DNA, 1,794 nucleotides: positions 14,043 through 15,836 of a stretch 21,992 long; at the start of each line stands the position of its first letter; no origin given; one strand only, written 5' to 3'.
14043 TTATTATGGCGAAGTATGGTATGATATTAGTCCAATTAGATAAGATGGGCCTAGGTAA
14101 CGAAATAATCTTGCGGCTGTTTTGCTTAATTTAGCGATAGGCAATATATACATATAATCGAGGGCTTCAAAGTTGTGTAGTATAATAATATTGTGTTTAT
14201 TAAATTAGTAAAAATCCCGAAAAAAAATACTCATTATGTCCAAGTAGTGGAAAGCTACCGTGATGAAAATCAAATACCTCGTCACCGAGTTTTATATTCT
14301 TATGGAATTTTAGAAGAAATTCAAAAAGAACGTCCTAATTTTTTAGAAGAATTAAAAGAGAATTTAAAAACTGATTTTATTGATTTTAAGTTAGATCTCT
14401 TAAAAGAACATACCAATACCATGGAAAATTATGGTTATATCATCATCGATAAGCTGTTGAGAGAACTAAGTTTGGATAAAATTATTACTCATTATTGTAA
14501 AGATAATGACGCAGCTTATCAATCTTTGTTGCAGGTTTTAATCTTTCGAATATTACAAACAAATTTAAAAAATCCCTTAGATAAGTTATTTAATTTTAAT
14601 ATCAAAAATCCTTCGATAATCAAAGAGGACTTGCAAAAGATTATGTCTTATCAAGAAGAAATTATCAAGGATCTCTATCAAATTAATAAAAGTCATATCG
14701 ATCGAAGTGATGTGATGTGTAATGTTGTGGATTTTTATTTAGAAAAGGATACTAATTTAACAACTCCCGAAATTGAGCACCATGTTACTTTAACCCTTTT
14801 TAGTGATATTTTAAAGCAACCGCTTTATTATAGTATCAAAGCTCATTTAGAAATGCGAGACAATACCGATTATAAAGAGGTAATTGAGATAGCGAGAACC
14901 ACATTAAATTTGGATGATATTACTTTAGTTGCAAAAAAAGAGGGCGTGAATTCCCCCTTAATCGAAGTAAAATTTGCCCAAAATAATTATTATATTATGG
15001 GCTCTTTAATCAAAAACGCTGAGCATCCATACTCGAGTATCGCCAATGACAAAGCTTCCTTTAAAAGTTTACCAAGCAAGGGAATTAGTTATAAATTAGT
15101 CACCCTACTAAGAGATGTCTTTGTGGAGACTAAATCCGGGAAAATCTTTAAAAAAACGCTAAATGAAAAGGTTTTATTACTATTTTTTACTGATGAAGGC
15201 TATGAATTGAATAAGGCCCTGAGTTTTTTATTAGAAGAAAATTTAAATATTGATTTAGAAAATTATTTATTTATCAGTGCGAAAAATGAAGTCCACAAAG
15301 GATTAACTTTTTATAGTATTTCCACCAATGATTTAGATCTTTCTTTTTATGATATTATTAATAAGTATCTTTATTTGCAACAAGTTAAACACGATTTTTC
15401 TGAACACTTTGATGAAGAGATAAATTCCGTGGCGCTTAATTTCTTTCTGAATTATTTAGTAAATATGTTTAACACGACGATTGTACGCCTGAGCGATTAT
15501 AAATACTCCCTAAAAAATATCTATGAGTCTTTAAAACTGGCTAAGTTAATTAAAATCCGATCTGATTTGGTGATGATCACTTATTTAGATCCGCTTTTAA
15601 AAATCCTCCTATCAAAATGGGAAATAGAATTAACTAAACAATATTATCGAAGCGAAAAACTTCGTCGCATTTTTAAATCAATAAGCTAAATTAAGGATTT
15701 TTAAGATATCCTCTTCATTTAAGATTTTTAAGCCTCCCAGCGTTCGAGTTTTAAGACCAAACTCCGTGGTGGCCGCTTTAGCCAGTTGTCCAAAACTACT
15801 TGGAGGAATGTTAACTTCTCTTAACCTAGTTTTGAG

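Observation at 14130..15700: Orphan IS1634/IS4-like transposase gene with no terminal inverted repeats, a leaderless GTG start and a 12-nt convergent overlap with adh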

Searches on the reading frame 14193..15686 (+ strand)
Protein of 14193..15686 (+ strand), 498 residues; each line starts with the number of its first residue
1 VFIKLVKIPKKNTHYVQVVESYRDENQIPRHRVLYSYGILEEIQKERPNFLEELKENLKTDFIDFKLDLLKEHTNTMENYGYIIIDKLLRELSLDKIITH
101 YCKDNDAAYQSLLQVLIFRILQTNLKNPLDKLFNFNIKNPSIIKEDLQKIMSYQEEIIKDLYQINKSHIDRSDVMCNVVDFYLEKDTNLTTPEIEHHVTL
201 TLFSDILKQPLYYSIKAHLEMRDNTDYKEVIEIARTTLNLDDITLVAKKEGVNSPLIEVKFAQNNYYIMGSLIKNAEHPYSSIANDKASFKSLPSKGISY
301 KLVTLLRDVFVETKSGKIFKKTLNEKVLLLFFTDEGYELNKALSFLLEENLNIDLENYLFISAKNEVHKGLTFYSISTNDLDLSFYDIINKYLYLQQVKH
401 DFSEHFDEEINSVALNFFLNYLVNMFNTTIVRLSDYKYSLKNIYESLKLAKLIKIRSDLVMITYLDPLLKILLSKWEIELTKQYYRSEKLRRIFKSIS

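Call 4: search_protein_families(library=pfam, proteins=[window:14193-15686:+], max_evalue=10)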
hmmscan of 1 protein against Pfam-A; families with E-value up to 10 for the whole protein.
window:14193-15686:+ (498 aa): 1 family
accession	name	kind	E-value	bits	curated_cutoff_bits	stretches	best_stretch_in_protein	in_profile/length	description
PF13949.11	ALIX_LYPXL_bnd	-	0.035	13.8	30.8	1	21-167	132-227/295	ALIX V-shaped domain binding to HIV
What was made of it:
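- On Pfam DDE_Tnp_1 (PF01609) / DUF4277: No hit even at E <= 10 (call 4).
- Checked: Pfam gives no DDE_Tnp_1 or DUF4277 hit even at E <= 10 (call 4).
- Tried and rejected: Pfam at E <= 10 gave only a spurious ALIX hit (call 4).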

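Call 5: search_protein_families(library=ncbifam, proteins=[window:14193-15686:+], max_evalue=10)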
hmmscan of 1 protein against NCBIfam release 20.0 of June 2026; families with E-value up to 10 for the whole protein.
window:14193-15686:+ (498 aa): 1 family
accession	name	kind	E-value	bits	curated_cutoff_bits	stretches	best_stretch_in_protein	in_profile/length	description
NF033559.2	transpos_IS1634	equivalog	4.1e-06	26.1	100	1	29-282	1-252/483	IS1634 family transposase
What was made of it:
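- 14193..15689 (+): 498-aa gene derived from an IS1634-family transposase. GTG start, single copy, catalytic triad lost. NCBIfam IS1634 26.1 bits against a cutoff of 100 (call 5).
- On IS1634-family transposase / IS element: 26.1 bits, E 4e-6, covering only residues 29-282 (call 5).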

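Call 7: find_homologous_proteins(query=window:14193-15686:+, max_evalue=0.001)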
Query window:14193-15686:+ (498 aa): 2 proteins with E <= 0.001 among 8000 candidates.
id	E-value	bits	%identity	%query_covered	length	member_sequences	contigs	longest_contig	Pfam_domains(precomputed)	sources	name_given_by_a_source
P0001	0.0e+0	1068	100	100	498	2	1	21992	-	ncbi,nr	ncbi:MAG: hypothetical protein LBV55_03380 [Acholeplasmatales bacterium]|nr:hypothetical protein [Ac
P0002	9.8e-5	40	25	53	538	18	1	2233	PF01609.28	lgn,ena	-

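Call 10: search_solved_structures(query=window:14193-15686:+, max_evalue=10)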
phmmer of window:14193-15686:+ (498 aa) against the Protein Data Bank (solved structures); distinct sequences matched with E-value up to 10: 2.
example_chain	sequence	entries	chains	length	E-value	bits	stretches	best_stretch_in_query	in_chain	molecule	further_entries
7ood_f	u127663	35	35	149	0.1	15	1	310-405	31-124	50S ribosomal protein L9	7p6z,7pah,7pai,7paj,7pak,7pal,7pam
6c26_B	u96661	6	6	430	0.21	13.9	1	310-403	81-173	Dolichyl-diphosphooligosaccharide--protein glycosyltransferase subunit WBP1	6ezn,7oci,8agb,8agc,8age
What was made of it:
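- Tried and rejected: PDB sequence search gave nothing meaningful (call 10).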

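Call 15: search_protein_families(library=pfam, proteins=[P0002], max_evalue=0.00001)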
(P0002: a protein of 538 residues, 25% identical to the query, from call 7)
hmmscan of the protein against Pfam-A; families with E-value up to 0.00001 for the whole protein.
P0002 (538 aa): 1 family
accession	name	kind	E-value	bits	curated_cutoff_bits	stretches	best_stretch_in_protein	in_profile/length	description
PF01609.27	DDE_Tnp_1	-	2.1e-08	34.6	23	1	180-464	5-200/200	Transposase DDE domain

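Call 16: search_dna_similar(query=window:14193-15686:+, collection=plasmids, mode=protein, max_evalue=0.001)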
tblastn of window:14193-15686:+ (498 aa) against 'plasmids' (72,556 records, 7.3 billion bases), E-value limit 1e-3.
No match.
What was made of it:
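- Tried and rejected: tblastn against plasmids found no match (call 16).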

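Call 17: search_protein_representatives(protein=window:14193-15686:+)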
Query: 498 residues. Proteins with E-value up to 0.001 (for the whole library): 39; up to 1e-10: 10; up to 1e-30: 1. The best 39 are listed.
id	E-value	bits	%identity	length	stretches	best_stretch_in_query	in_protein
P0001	0.0e+00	1067.7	100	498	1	1-498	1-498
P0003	9.9e-19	84.3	26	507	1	1-495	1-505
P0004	4.6e-14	68.9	29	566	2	1-291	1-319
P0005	1.8e-13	66.9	30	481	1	1-428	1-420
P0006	2.5e-13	66.5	31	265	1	1-195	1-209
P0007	4.2e-12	62.4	23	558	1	2-496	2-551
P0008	5.2e-12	62.1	37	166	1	1-134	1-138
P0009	1.3e-11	60.8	33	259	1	1-157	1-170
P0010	1.6e-11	60.6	37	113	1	1-102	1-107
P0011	2.6e-11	59.8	27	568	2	11-332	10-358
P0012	1.4e-10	57.5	39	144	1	1-128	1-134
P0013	8.0e-10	54.9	28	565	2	1-339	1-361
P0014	2.6e-09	53.3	50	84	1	1-60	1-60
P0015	5.6e-09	52.1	29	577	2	10-164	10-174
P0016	3.4e-08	49.6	35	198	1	1-131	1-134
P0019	6.6e-07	45.3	28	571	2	5-333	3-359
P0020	1.5e-06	44.1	24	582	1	9-350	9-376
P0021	1.8e-06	43.9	28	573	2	373-493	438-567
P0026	1.3e-05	41.0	26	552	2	10-383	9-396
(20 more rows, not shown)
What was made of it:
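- The gene is single copy (calls 7, 17).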

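Call 19: search_protein_families(library=ncbifam, proteins=[P0003, P0004, P0005, P0007, P0011, P0013, P0019, P0020, P0021, P0026], max_evalue=0.001)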
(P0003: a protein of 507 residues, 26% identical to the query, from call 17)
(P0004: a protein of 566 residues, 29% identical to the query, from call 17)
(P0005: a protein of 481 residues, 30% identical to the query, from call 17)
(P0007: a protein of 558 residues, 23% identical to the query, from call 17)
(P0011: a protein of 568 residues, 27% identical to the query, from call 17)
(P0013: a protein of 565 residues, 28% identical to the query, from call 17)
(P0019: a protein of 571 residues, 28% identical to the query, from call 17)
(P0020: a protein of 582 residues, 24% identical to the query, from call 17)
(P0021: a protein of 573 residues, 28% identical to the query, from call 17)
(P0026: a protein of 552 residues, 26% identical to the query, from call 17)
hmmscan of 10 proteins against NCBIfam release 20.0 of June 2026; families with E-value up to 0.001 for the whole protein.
P0003 (507 aa): 1 family
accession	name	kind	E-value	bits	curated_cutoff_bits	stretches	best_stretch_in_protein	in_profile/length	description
NF033559.2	transpos_IS1634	equivalog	8.9e-05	21.7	100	0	28-167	1-119/483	IS1634 family transposase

P0004 (566 aa): 6 families
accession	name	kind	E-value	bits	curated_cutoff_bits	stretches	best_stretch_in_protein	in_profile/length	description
NF033559.2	transpos_IS1634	equivalog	4.2e-108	362.5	100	1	30-546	2-482/483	IS1634 family transposase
NF033592.1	transpos_IS4_1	equivalog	2.5e-07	30.1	115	1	223-497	134-331/332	IS4 family transposase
NF033551.1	transpos_IS1182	equivalog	2e-06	27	270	1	234-299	275-341/488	IS1182 family transposase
NF033539.1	transpos_IS1380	equivalog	2.3e-06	26.5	180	0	198-308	136-246/419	IS1380 family transposase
NF033580.1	transpos_IS5_3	equivalog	5.5e-06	26.1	110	1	185-303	86-205/258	IS5 family transposase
NF049999.1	transpos_IS701_3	equivalog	6.5e-05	22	170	1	432-503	295-366/412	IS701 family transposase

P0005 (481 aa): 1 family
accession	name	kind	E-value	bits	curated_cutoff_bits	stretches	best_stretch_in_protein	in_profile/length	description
NF033559.2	transpos_IS1634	equivalog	2.3e-10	40.1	100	1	29-400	1-390/483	IS1634 family transposase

P0007 (558 aa): 2 families
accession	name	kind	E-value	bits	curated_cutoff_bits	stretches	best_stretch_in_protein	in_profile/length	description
NF033559.2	transpos_IS1634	equivalog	3.3e-48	164.9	100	1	29-534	1-482/483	IS1634 family transposase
NF033591.1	transpos_IS4_2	equivalog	4.2e-05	22.8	152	1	219-351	68-194/340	IS4 family transposase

P0011 (568 aa): 2 families
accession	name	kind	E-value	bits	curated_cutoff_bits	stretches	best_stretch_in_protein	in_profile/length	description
NF033559.2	transpos_IS1634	equivalog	6.1e-79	266.3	100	1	30-544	2-478/483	IS1634 family transposase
NF049999.1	transpos_IS701_3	equivalog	0.00033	19.7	170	1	433-508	294-369/412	IS701 family transposase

P0013 (565 aa): 4 families
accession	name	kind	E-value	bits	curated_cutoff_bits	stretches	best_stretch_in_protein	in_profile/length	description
NF033559.2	transpos_IS1634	equivalog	5.7e-104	348.8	100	1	29-544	2-480/483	IS1634 family transposase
NF033592.1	transpos_IS4_1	equivalog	4.6e-08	32.6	115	1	201-497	116-331/332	IS4 family transposase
NF033591.1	transpos_IS4_2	equivalog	0.00074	18.7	152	0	383-466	167-247/340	IS4 family transposase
NF033539.1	transpos_IS1380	equivalog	0.00084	18.1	180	0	216-351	156-289/419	IS1380 family transposase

P0019 (571 aa): 2 families
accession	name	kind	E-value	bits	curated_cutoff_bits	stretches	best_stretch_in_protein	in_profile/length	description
NF033559.2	transpos_IS1634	equivalog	1.6e-81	274.8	100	1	29-548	2-481/483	IS1634 family transposase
NF033592.1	transpos_IS4_1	equivalog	0.00043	19.5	115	1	426-472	254-303/332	IS4 family transposase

P0020 (582 aa): 1 family
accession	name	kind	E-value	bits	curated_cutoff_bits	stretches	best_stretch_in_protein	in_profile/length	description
NF033559.2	transpos_IS1634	equivalog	4.3e-36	125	100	1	30-537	1-456/483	IS1634 family transposase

P0021 (573 aa): 8 families
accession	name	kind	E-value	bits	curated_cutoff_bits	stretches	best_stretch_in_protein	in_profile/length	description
NF033559.2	transpos_IS1634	equivalog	5.2e-108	362.1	100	1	30-552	2-481/483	IS1634 family transposase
NF049925.1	transpos_IS4_4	equivalog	3.9e-06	25.9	250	1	428-508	293-374/449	IS4 family transposase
NF049999.1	transpos_IS701_3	equivalog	5.9e-06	25.4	170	1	440-513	296-369/412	IS701 family transposase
NF033592.1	transpos_IS4_1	equivalog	3.7e-05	23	115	1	368-504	213-331/332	IS4 family transposase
NF033551.1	transpos_IS1182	equivalog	5.8e-05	22.2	270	1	231-328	272-362/488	IS1182 family transposase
NF033591.1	transpos_IS4_2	equivalog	6.5e-05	22.2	152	0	369-514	153-290/340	IS4 family transposase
NF033593.1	transpos_ISNCY_1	equivalog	0.00059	18.6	325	1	231-299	306-375/444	ISNCY family transposase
NF033580.1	transpos_IS5_3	equivalog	0.00081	19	110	0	179-311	76-213/258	IS5 family transposase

P0026 (552 aa): 8 families
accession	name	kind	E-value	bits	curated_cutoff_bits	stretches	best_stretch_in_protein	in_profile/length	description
NF033559.2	transpos_IS1634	equivalog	4e-97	326.2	100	1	29-503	1-455/483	IS1634 family transposase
NF033592.1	transpos_IS4_1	equivalog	1e-08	34.7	115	1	367-478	229-331/332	IS4 family transposase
NF049999.1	transpos_IS701_3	equivalog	9.4e-07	28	170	1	407-483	289-365/412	IS701 family transposase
NF033551.1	transpos_IS1182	equivalog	2.4e-05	23.4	270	1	227-315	276-363/488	IS1182 family transposase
NF033580.1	transpos_IS5_3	equivalog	0.00015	21.4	110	1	224-303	133-213/258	IS5 family transposase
NF033593.1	transpos_ISNCY_1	equivalog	0.0003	19.6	325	1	223-293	306-376/444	ISNCY family transposase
NF049921.1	transpos_IS701_2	equivalog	0.00036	20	250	0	415-492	226-302/318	IS701 family transposase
NF049925.1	transpos_IS4_4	equivalog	0.00081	18.2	250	0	411-480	302-372/449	IS4 family transposase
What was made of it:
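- On IS1634-family transposase / IS element: Canonical hits score 125-362 bits (call 19).
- phmmer against 1.84e9 representatives finds canonical IS1634 transposases at 1e-14 to 1e-6 (calls 17, 19).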

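Call 20: search_protein_families(library=pfam, proteins=[P0003, P0004, P0005, P0007, P0011, P0013, P0019, P0020, P0021, P0026], max_evalue=0.001)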
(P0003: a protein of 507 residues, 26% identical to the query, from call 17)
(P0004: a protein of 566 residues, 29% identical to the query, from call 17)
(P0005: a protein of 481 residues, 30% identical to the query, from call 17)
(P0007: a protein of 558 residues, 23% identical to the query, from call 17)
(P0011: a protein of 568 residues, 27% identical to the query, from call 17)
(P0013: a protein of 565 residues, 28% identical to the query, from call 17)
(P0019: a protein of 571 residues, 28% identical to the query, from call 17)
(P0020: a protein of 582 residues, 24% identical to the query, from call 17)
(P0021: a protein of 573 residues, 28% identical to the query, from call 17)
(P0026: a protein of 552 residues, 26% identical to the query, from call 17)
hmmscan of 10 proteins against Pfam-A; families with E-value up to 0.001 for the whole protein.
P0003 (507 aa): 0 families

P0004 (566 aa): 1 family
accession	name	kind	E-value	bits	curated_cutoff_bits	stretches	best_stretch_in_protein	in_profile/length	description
PF01609.27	DDE_Tnp_1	-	1.5e-14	54.7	23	1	215-493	25-200/200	Transposase DDE domain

P0005 (481 aa): 0 families

P0007 (558 aa): 0 families

P0011 (568 aa): 0 families

P0013 (565 aa): 1 family
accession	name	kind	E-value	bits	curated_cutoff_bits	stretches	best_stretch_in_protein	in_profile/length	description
PF01609.27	DDE_Tnp_1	-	5.3e-14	52.9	23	1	228-492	40-199/200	Transposase DDE domain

P0019 (571 aa): 1 family
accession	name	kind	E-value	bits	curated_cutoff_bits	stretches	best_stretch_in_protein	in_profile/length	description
PF01609.27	DDE_Tnp_1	-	1.3e-06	28.8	23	1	230-494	41-198/200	Transposase DDE domain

P0020 (582 aa): 0 families

P0021 (573 aa): 1 family
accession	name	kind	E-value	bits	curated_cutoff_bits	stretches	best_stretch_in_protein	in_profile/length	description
PF01609.27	DDE_Tnp_1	-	2.6e-11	44.1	23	1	216-498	26-198/200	Transposase DDE domain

P0026 (552 aa): 1 family
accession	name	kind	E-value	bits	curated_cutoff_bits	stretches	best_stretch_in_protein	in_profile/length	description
PF01609.27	DDE_Tnp_1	-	1.2e-13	51.7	23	1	219-473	36-199/200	Transposase DDE domain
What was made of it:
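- On Pfam DDE_Tnp_1 (PF01609) / DUF4277: Canonical relatives score 29-55 bits for PF01609 (call 20).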

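Call 24: find_homologous_proteins(query=A1, max_evalue=0.001)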
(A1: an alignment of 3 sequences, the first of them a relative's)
Query A1 (3 sequences) (498 aa, profile of the alignment): 2 proteins with E <= 0.001 among 8000 candidates.
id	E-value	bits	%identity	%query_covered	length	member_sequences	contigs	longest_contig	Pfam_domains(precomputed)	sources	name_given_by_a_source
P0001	5.8e-222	756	100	100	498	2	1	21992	-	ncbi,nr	ncbi:MAG: hypothetical protein LBV55_03380 [Acholeplasmatales bacterium]|nr:hypothetical protein [Ac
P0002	2.4e-13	68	25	53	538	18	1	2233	PF01609.28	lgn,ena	-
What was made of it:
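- Tried and rejected: The word-indexed protein search with the single protein and with the three-member profile returned only the query itself and one canonical transposase (calls 7, 24).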

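Call 25: find_encoding_contigs(protein=P0003, flank=10000, max_places=6)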
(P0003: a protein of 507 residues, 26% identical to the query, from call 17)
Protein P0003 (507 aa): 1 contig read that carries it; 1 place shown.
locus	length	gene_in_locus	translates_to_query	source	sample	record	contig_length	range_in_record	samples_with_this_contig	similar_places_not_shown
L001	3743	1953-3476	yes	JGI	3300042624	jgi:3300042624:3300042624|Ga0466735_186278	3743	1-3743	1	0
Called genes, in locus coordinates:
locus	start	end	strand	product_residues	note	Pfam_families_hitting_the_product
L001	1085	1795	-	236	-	-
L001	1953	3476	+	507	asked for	-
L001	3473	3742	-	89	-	?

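Call 26: list_cluster_members(proteins=[P0003, P0005, P0007])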
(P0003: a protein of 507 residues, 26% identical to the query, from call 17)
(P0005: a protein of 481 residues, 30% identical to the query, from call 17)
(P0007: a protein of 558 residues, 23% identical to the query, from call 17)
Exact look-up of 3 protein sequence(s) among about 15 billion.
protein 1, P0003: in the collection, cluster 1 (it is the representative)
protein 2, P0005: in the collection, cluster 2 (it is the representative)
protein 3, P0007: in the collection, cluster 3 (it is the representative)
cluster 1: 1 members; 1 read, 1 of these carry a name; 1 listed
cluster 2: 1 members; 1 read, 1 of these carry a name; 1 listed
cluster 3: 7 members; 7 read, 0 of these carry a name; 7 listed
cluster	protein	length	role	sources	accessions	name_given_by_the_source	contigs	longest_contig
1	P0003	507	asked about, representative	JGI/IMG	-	hypothetical protein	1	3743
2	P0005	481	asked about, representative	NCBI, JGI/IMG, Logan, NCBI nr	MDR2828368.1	MAG: hypothetical protein LBV51_03000 [Acholeplasmatales bacterium] | hypothetical protein | hypothetical protein [Acholeplasmatales bacterium]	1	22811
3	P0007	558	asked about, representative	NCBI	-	-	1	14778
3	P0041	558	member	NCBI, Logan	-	-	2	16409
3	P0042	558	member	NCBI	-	-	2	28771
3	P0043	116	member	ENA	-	-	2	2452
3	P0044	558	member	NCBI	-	-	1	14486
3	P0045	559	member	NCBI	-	-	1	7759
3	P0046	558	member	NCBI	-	-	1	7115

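Call 27: find_encoding_contigs(protein=P0005, flank=10000, max_places=6)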
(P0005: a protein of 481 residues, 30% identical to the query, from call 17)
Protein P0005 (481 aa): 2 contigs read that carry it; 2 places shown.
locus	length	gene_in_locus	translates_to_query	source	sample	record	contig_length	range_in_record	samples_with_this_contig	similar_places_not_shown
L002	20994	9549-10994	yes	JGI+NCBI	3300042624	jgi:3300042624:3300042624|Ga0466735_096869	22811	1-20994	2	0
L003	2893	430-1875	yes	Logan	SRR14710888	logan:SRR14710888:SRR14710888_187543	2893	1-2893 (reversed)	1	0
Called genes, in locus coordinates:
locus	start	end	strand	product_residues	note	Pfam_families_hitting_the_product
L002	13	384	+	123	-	-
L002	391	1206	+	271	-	-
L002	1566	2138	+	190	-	PF00440:TetR_N (weak), PF14278:TetR_C_8 (weak)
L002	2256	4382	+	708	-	PF13191:AAA_16 (weak), PF23569:NBD_SMAX1 (weak), PF00004:AAA, PF17871:AAA_lid_9, PF00004:AAA, PF07724:AAA_2, PF07728:AAA_5, PF10431:ClpB_D2-small, +9 more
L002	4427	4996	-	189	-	-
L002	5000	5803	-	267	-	-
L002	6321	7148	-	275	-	PF08282:Hydrolase_3, PF05116:S6PP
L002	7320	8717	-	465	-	PF01145:Band_7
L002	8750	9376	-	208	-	-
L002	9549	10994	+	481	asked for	-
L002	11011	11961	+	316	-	-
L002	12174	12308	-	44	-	-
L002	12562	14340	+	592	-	PF00664:ABC_membrane, PF00005:ABC_tran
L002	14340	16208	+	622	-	PF00664:ABC_membrane, PF00005:ABC_tran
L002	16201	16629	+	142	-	-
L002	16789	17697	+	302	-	PF02645:DegV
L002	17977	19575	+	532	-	PF06418:CTP_synth_N, PF00117:GATase, PF07722:Peptidase_C26 (weak)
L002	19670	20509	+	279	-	PF21088:MS_channel_1st (weak), PF00924:MS_channel_2nd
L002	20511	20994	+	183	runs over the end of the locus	PF01612:DNA_pol_A_exo1 (weak), PF16473:Rv2179c-like, PF00929:RNase_T, PF13482:RNase_H_2 (faint), PF21762:DEDDh_C (weak)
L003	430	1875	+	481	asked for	-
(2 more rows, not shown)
